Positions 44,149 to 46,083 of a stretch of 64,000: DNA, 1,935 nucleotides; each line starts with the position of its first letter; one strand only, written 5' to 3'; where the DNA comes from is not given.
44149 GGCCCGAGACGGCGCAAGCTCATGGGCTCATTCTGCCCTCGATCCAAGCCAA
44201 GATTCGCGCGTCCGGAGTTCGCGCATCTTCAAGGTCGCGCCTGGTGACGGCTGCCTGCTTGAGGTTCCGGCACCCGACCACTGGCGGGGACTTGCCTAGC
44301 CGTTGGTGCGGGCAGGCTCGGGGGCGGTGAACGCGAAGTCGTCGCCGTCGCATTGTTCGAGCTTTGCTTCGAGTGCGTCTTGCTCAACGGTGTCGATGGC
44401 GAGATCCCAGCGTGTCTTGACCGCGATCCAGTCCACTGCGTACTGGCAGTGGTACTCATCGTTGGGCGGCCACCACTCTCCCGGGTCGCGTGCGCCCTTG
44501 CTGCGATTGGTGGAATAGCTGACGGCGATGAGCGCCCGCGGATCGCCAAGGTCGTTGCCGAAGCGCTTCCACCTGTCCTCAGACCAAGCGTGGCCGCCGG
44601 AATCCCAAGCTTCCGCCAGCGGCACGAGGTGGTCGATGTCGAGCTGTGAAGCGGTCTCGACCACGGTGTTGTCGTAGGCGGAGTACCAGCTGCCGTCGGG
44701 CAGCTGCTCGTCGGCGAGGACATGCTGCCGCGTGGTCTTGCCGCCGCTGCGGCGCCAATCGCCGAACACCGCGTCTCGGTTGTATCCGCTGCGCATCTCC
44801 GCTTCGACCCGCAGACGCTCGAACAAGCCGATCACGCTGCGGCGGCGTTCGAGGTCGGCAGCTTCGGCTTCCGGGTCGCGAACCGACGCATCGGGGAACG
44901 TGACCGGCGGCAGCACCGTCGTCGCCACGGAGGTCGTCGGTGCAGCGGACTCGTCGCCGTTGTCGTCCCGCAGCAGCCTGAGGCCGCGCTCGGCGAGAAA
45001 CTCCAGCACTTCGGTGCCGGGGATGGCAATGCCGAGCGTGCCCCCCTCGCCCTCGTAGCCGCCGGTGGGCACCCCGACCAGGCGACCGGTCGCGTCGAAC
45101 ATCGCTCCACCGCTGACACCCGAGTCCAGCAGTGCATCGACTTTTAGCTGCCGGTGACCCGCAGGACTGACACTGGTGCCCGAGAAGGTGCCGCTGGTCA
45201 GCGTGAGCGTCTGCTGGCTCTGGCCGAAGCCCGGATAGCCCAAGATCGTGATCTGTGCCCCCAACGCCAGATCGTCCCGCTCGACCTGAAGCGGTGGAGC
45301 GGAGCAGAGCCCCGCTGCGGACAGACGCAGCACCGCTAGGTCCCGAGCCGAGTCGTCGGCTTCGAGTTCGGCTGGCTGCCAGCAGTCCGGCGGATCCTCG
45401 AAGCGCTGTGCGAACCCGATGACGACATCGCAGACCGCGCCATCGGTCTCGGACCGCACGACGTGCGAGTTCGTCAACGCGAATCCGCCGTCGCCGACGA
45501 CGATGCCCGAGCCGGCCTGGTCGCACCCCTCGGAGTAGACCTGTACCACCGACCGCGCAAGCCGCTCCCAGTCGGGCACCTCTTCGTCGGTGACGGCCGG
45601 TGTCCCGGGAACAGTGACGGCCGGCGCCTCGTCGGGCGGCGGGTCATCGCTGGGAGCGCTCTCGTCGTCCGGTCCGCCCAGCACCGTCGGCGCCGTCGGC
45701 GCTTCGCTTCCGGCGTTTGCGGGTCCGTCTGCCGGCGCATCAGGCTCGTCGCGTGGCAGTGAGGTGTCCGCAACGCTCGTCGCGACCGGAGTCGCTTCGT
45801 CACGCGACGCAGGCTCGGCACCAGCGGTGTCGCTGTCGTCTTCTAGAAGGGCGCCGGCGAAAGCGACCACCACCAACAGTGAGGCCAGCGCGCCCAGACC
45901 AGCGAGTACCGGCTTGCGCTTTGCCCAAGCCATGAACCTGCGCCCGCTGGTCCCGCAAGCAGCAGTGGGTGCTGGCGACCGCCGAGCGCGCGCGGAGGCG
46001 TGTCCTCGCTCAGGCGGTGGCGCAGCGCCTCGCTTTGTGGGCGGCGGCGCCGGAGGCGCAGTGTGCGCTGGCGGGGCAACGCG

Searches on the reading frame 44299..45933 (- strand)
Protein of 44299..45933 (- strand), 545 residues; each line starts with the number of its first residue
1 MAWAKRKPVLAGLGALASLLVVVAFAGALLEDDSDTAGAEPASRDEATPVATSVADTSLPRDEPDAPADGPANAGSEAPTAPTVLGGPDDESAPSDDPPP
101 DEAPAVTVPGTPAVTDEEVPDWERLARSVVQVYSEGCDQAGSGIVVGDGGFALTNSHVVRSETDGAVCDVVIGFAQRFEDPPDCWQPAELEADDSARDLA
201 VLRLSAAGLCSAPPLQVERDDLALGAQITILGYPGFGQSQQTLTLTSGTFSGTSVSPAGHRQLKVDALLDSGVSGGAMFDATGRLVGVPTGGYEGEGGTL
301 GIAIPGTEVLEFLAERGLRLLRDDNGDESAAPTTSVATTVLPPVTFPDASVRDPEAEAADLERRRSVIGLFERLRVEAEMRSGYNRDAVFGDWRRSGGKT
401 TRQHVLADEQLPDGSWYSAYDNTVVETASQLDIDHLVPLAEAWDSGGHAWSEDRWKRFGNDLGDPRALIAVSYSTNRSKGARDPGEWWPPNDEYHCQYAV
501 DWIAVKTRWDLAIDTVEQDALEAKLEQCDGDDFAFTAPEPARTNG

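Call 16: search_protein_families(library=pfam, proteins=[window:44299-45933:-], max_evalue=0.001)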
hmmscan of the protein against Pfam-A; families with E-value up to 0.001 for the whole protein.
window:44299-45933:- (545 aa): 3 families
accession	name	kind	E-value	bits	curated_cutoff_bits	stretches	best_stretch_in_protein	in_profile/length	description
PF13365.12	Trypsin_2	-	2.5e-23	83.8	27.6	1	141-288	1-144/144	Trypsin-like peptidase domain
PF07510.16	GmrSD_C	-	2.4e-08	34.4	23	1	420-521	37-135/138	GmrSD restriction endonucleases, C-terminal domain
PF00089.32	Trypsin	-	2.2e-07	31.4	20.6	1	130-310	16-217/220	Trypsin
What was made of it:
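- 44296..45933 (-): g5: a 545-aa membrane-anchored extracytoplasmic trypsin-like serine protease. It has a TM segment (aa 6-33), a Trypsin_2 domain (aa 141-288; nt 45070-45513) and a GmrSD_C/DUF1524 HNH-type nuclease domain (aa 420-521; nt 44371-44676). Pfam gives Trypsin_2 at 2.5e-23 and GmrSD_C at 2.4e-8 (call 16).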

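Call 93: search_protein_families(library=padloc, proteins=[window:44299-45933:-], max_evalue=0.01)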
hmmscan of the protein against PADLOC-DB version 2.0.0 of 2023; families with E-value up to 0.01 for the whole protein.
window:44299-45933:- (545 aa): 3 families
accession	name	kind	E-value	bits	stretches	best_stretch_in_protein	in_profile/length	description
PDLC02959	RT-Protease_XI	-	1.5e-16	58.4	1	119-311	330-506/510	single gene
PDLC02960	RT-Protease_XI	-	8.5e-16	56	1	121-304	330-495/506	single gene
PDLC04593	PDC-M35A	-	7.2e-11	40.3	1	128-304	10-192/216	-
